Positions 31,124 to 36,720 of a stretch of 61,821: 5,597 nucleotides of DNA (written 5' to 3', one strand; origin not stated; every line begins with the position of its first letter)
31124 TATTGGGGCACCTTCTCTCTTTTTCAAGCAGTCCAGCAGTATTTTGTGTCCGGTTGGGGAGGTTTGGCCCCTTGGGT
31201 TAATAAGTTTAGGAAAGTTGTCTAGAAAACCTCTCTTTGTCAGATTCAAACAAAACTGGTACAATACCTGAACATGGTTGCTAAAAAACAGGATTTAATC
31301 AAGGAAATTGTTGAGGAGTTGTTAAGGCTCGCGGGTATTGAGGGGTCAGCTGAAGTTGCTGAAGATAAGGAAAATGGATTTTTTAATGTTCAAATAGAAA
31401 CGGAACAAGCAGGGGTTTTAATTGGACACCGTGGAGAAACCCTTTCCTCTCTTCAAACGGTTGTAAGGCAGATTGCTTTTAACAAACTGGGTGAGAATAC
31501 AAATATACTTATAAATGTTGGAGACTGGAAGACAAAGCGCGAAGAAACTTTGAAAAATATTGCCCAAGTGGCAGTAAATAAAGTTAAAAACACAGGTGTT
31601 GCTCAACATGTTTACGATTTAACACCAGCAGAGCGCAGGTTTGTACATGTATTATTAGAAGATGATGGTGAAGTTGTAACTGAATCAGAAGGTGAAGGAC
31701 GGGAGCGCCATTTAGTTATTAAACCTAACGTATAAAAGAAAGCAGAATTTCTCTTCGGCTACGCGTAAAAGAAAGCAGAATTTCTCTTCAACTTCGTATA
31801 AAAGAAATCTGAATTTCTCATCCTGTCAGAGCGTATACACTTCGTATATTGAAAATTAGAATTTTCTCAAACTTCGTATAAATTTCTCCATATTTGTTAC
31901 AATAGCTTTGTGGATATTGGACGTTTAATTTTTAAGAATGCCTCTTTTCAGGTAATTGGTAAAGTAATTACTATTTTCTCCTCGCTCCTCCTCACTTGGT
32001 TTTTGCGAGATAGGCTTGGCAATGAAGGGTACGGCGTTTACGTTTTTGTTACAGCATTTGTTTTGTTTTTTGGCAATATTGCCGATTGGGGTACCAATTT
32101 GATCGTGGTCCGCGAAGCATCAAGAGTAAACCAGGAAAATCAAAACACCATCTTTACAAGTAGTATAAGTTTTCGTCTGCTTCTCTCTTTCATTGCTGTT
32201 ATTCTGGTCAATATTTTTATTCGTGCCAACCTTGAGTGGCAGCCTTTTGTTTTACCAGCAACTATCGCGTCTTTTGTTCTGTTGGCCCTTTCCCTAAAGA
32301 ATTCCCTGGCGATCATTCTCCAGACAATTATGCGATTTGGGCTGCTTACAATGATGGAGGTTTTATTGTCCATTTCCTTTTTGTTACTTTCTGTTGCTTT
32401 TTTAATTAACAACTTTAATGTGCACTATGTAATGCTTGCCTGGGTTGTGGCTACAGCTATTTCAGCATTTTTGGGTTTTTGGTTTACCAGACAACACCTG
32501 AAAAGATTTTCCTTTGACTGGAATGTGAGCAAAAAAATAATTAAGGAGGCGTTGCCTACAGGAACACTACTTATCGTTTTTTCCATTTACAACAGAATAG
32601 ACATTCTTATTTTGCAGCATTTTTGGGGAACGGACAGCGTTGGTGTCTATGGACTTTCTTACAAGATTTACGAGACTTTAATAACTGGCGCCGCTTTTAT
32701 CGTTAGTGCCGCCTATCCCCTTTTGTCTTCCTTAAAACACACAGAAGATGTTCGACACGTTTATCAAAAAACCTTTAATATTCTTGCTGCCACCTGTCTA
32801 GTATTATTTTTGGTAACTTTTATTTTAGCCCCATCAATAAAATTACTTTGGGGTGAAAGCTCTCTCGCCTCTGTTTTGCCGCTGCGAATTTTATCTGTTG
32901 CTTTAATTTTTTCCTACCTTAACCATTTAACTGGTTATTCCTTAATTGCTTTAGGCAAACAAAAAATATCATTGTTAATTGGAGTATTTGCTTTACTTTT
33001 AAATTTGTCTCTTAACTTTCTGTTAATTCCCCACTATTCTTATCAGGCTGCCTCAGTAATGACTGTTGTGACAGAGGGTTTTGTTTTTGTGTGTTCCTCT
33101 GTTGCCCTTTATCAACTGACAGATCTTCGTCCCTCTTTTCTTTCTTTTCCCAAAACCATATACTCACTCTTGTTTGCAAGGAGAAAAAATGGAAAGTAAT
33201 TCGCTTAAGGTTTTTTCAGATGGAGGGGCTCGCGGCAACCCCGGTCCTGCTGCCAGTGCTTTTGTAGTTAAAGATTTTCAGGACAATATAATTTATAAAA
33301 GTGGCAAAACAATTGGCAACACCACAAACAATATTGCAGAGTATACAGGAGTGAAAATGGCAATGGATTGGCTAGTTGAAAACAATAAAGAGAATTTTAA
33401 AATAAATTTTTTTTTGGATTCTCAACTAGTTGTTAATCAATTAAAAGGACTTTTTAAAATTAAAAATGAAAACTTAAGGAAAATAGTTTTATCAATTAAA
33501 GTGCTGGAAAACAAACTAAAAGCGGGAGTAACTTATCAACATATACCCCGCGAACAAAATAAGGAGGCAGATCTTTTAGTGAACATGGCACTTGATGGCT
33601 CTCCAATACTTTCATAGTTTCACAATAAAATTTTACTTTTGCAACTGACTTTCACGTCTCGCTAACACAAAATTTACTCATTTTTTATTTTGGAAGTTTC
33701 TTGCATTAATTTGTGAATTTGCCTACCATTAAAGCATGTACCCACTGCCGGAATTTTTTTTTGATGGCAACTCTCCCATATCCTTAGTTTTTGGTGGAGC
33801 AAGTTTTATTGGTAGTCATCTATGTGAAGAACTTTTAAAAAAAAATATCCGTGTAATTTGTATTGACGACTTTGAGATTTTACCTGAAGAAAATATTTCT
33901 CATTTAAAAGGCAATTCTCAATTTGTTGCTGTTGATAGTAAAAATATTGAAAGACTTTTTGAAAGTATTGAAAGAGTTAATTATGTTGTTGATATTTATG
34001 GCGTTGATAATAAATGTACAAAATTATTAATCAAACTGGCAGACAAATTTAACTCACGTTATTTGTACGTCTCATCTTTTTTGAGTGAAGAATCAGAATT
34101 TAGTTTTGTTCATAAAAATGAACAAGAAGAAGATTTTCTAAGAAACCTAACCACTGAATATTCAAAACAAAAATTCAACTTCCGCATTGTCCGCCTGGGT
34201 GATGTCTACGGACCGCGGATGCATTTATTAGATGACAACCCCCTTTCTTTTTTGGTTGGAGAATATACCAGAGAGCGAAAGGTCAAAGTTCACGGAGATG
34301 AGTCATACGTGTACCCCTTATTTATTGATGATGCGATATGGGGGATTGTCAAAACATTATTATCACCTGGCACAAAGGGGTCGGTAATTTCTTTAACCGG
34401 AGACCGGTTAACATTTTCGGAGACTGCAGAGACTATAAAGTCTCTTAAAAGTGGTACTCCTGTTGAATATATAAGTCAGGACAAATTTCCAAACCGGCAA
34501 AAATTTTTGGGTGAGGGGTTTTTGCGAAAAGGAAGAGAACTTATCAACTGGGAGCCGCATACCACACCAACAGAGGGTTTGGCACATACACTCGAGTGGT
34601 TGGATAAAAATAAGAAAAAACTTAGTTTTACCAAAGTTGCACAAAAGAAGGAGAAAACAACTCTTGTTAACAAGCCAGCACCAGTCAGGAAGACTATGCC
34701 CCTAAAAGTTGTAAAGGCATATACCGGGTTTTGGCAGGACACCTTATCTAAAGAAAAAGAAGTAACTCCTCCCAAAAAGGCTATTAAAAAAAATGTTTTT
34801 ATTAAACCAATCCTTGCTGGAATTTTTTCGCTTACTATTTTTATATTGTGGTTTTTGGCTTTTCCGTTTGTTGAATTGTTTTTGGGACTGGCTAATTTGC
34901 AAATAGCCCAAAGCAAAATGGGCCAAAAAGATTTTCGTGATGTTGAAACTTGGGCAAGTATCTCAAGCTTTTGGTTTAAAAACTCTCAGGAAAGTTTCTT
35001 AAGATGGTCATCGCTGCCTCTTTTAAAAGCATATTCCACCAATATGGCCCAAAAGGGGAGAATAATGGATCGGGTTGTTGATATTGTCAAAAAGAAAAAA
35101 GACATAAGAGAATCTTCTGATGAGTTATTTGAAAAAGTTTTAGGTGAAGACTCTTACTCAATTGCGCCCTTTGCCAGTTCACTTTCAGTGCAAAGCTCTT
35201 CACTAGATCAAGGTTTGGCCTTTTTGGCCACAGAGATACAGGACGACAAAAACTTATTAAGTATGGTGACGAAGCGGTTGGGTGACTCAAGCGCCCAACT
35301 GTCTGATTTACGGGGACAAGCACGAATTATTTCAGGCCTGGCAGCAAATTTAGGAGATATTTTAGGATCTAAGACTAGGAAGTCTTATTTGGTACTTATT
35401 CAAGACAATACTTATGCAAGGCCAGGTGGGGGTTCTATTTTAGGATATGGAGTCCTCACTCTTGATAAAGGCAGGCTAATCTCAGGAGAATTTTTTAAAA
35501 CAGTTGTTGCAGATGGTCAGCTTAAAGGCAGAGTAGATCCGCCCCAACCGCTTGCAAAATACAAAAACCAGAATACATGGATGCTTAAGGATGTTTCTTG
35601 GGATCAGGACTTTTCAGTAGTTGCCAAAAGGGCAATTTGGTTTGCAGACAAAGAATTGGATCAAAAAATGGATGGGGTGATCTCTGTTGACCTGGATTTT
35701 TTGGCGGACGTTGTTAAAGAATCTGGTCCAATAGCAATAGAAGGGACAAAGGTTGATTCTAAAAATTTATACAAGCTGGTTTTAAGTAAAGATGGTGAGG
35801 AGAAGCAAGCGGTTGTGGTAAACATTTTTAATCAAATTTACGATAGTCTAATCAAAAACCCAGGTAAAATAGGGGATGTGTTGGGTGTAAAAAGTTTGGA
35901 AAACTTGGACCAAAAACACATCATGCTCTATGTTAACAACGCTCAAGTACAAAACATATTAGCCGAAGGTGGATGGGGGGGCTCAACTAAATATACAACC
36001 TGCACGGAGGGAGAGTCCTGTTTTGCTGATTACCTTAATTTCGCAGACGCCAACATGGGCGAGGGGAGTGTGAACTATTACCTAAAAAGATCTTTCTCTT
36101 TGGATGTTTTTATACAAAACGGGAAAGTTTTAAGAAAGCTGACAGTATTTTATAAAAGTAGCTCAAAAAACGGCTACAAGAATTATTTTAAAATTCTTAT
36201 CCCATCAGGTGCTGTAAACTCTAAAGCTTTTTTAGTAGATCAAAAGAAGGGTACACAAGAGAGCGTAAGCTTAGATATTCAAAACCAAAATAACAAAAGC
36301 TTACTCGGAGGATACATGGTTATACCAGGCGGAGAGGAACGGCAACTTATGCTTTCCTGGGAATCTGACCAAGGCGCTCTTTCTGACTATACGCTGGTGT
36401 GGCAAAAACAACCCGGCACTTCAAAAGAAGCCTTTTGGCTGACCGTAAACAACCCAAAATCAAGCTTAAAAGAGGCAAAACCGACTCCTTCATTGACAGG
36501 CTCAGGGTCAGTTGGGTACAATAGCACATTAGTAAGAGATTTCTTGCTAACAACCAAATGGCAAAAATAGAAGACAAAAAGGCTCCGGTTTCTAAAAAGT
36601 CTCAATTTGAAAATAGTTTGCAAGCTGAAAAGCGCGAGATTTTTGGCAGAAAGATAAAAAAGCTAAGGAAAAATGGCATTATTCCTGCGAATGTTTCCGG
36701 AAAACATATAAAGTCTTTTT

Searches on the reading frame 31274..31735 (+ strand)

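Call 9: search_protein_families(library=pfam, max_evalue=0.001, proteins=[window:31274-31735:+])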
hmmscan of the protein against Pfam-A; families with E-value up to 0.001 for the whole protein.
window:31274-31735:+ (153 aa): 2 families
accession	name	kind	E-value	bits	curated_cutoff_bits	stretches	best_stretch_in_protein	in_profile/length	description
PF01424.28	R3H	-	2e-14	53.8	26.8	1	91-151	1-60/60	R3H domain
PF13083.13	KH_KhpA-B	-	1.2e-10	41.6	32.1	1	7-77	2-70/73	KhpA/KhpB, KH domain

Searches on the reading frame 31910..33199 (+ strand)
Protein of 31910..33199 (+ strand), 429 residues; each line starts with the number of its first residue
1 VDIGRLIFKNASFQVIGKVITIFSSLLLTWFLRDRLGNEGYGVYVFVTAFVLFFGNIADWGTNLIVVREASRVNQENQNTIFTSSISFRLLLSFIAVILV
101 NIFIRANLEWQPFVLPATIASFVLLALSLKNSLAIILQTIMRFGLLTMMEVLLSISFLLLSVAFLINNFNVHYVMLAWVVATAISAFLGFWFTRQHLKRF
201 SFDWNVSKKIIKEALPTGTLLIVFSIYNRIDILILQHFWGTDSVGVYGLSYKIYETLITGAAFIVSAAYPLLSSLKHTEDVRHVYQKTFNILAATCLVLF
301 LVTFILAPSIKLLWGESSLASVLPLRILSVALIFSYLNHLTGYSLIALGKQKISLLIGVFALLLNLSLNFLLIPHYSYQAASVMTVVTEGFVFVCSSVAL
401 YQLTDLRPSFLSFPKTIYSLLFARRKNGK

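Call 10: search_protein_families(library=pfam, max_evalue=0.001, proteins=[window:31910-33199:+])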
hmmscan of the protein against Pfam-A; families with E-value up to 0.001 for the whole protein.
window:31910-33199:+ (429 aa): 3 families
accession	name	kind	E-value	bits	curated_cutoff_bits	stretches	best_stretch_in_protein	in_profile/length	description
PF01943.22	Polysacc_synt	-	8e-20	71.8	28.2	1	9-275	3-273/274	Polysaccharide biosynthesis protein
PF13440.11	Polysacc_synt_3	-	1.7e-15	57.5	23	1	37-317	7-287/293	Polysaccharide biosynthesis protein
PF01554.23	MatE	-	8.5e-09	35.7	24.9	1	221-371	6-161/161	MatE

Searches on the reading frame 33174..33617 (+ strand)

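Call 10: search_protein_families(library=pfam, max_evalue=0.001, proteins=[window:33174-33617:+])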
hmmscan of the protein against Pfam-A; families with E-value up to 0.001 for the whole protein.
window:33174-33617:+ (147 aa): 2 families
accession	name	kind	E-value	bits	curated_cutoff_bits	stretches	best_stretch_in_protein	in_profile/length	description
PF13456.12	RVT_3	-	1.1e-15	58.1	21.6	1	15-139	2-123/123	Reverse transcriptase-like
PF00075.30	RNase_H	-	2.3e-08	34.8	25.8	1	10-136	3-136/141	RNase H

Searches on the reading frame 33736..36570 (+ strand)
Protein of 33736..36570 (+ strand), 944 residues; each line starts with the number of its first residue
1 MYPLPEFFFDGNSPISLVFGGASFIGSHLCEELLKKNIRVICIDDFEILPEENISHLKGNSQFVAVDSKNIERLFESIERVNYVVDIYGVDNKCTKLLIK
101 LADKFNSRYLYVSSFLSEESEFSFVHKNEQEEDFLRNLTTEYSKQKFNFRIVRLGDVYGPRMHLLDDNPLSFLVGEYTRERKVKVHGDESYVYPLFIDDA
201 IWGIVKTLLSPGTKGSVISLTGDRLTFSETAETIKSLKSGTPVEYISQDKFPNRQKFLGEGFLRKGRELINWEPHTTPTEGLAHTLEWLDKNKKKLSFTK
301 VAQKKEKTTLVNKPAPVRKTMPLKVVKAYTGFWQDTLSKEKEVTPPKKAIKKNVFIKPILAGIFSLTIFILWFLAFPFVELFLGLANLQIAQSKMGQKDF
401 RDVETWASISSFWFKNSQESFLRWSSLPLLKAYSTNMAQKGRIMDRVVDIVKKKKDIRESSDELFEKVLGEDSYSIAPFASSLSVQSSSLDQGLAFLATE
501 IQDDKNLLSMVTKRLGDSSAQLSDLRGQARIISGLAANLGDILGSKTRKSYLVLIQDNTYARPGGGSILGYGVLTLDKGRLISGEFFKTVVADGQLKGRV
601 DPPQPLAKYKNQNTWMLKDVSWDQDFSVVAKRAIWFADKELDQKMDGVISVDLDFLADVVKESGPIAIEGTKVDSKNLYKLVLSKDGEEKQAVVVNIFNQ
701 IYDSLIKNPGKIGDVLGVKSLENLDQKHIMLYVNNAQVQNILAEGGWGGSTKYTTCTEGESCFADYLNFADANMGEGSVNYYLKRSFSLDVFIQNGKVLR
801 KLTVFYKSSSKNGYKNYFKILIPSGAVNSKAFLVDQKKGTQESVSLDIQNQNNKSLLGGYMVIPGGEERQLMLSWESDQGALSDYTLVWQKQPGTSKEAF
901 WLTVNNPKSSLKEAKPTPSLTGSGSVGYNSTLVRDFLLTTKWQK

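Call 10: search_protein_families(library=pfam, max_evalue=0.001, proteins=[window:33736-36570:+])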
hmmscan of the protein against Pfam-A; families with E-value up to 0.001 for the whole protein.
window:33736-36570:+ (944 aa): 4 families
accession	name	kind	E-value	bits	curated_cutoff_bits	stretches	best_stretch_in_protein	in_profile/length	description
PF13196.11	DUF4012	-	1.5e-22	81.1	28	1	549-685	4-142/144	Protein of unknown function (DUF4012)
PF01370.27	Epimerase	-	3.3e-10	40.2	20.9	1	17-87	2-71/240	NAD dependent epimerase/dehydratase family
PF16363.11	GDP_Man_Dehyd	-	4.4e-05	23.5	27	1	17-80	1-73/332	GDP-mannose 4,6 dehydratase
PF01073.25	3Beta_HSD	-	0.00053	19.5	22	1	17-90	1-76/280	3-beta hydroxysteroid dehydrogenase/isomerase family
